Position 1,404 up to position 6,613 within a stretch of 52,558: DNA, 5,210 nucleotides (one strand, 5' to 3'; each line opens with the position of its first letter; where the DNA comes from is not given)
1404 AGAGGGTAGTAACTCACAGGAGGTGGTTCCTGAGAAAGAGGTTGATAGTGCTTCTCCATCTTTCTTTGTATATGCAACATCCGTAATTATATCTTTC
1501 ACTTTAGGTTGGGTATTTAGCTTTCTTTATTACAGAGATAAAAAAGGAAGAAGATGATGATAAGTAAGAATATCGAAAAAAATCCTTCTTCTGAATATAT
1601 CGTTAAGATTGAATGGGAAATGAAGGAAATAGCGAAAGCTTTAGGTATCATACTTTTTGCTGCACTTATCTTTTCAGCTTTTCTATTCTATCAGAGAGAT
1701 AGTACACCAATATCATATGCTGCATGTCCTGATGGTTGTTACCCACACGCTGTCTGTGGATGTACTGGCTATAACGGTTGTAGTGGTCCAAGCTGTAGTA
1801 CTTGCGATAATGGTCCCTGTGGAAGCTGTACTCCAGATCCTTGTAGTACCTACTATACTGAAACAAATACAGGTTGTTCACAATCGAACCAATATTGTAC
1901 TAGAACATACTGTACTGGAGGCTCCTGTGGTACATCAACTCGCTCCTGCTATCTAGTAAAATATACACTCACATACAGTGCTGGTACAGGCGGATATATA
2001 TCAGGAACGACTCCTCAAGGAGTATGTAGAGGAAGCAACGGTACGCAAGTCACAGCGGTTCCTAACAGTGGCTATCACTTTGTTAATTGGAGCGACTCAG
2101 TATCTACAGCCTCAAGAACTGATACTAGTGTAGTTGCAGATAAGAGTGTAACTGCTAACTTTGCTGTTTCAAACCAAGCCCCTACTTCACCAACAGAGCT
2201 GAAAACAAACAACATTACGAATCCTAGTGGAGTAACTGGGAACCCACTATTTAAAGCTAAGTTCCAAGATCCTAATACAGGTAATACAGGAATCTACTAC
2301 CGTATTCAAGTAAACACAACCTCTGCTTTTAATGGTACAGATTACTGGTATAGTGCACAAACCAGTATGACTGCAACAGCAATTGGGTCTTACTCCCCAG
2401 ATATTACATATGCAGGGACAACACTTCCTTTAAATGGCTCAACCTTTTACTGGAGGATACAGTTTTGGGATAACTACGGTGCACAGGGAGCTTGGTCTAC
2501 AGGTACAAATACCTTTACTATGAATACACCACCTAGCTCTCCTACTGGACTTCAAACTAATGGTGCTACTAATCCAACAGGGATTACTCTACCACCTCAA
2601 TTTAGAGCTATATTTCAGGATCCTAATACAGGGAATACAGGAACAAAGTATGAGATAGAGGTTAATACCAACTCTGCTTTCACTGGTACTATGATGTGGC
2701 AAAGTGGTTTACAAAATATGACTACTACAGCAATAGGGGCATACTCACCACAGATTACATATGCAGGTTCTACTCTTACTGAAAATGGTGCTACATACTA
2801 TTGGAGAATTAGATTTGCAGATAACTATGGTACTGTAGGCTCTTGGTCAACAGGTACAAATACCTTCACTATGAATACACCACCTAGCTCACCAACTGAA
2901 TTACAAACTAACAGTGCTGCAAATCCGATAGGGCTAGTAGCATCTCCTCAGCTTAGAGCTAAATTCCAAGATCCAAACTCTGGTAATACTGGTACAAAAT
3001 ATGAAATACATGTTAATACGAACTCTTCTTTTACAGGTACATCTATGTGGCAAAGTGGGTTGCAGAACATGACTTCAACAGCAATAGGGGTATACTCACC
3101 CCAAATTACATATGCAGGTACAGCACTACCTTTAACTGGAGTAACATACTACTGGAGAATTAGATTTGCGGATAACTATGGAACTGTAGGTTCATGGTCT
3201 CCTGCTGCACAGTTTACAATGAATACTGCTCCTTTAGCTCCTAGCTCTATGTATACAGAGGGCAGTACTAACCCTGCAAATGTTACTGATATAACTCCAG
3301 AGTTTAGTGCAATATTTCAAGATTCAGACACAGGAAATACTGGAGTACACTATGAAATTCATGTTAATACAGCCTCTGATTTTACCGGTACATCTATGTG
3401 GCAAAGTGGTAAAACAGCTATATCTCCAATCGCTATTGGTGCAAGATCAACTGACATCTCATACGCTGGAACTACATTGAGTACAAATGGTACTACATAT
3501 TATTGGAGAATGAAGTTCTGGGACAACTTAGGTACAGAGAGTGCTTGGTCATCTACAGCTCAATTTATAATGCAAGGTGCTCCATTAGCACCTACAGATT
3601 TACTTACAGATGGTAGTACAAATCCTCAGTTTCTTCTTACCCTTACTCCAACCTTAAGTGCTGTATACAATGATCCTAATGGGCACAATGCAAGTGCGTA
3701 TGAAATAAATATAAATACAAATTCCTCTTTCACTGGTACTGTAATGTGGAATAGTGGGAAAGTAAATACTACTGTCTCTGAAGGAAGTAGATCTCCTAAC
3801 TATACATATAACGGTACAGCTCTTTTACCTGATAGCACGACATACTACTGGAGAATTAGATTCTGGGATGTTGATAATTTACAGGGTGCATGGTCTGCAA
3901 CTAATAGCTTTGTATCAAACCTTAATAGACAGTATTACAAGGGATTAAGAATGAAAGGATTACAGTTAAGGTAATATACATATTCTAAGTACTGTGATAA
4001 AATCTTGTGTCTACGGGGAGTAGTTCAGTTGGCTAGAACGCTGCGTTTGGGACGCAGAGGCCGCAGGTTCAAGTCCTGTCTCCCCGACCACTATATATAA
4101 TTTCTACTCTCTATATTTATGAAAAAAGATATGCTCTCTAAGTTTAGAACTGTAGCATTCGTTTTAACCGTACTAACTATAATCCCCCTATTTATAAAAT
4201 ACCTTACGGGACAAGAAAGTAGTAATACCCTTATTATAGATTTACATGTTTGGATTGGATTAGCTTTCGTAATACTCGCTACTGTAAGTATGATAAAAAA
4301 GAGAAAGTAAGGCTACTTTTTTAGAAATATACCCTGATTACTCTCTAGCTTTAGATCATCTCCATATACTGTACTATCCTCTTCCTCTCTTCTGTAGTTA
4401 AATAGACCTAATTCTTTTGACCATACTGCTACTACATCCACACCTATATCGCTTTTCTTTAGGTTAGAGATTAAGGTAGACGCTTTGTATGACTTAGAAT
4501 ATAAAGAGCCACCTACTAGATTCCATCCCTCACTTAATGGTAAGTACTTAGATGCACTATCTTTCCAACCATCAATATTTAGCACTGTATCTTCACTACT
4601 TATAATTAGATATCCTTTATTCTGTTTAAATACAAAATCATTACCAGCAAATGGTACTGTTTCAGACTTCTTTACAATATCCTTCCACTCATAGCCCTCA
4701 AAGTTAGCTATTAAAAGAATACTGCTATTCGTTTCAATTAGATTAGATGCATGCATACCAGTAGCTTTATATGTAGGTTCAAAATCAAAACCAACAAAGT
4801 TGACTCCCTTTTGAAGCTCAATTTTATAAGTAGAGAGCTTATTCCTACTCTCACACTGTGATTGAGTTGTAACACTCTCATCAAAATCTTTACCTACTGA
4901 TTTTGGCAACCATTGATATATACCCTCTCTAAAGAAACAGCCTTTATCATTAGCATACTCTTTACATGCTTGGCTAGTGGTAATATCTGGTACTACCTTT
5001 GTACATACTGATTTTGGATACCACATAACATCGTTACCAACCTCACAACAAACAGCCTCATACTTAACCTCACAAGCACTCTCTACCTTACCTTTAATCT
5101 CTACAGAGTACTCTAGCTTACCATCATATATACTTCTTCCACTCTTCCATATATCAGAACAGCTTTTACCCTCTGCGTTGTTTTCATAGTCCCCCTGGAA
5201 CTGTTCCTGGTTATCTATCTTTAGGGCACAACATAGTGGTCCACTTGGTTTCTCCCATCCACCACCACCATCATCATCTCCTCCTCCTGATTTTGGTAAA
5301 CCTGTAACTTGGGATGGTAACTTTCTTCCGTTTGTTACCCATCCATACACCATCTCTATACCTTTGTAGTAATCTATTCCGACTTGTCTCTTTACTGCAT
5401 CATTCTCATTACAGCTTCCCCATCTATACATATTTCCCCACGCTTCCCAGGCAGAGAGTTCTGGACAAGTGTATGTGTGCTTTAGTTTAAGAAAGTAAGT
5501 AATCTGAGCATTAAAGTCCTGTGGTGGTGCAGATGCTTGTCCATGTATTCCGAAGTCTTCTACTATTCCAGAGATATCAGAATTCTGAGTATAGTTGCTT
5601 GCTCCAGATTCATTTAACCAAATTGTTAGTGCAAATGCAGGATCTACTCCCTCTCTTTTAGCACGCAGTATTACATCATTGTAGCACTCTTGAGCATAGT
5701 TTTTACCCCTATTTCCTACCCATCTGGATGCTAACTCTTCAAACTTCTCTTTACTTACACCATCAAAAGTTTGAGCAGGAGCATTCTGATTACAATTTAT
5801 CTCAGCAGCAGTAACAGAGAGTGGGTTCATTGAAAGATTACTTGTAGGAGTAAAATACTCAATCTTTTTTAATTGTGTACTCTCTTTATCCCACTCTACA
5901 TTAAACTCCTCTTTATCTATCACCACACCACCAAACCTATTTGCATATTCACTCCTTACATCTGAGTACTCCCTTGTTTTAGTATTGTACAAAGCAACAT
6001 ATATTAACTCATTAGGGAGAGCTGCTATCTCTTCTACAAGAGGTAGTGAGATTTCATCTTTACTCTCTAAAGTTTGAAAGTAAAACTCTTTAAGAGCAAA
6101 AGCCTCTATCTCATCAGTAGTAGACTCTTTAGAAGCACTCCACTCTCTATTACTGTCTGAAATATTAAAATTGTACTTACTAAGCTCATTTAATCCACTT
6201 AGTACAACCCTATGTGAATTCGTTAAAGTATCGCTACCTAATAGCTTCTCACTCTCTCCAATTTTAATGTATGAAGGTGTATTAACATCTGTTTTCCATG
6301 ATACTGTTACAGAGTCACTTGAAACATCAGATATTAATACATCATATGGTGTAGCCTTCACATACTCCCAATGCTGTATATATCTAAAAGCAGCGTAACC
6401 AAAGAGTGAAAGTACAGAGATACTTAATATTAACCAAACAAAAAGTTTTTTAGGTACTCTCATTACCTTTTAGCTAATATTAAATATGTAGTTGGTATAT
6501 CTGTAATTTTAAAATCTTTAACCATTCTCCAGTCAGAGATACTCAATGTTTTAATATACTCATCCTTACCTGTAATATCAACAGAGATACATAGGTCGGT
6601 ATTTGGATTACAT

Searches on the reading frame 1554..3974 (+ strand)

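Call 63: search_protein_families(library=pfam, proteins=[window:1554-3974:+], max_evalue=0.0001)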
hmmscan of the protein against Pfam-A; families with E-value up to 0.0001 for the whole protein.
window:1554-3974:+ (806 aa): 2 families
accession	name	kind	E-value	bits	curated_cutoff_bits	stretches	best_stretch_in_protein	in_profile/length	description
PF25788.1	Ig_Rha78A_N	-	1.8e-58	195.7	27.4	5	565-673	3-101/105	Rha78A-like, N-terminal immunoglobulin domain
PF18998.6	Flg_new_2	-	2.2e-13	50.4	23.6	1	137-205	1-71/73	Divergent InlB B-repeat domain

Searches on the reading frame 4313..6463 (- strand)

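Call 63: search_protein_families(library=pfam, proteins=[window:4313-6463:-], max_evalue=0.0001)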
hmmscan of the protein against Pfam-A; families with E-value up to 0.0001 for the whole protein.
window:4313-6463:- (716 aa): 1 family
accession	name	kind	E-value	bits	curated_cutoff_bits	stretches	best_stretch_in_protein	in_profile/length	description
PF16656.11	Pur_ac_phosph_N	-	6.2e-05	23.9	30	0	46-116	10-93/93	Purple acid Phosphatase, N-terminal domain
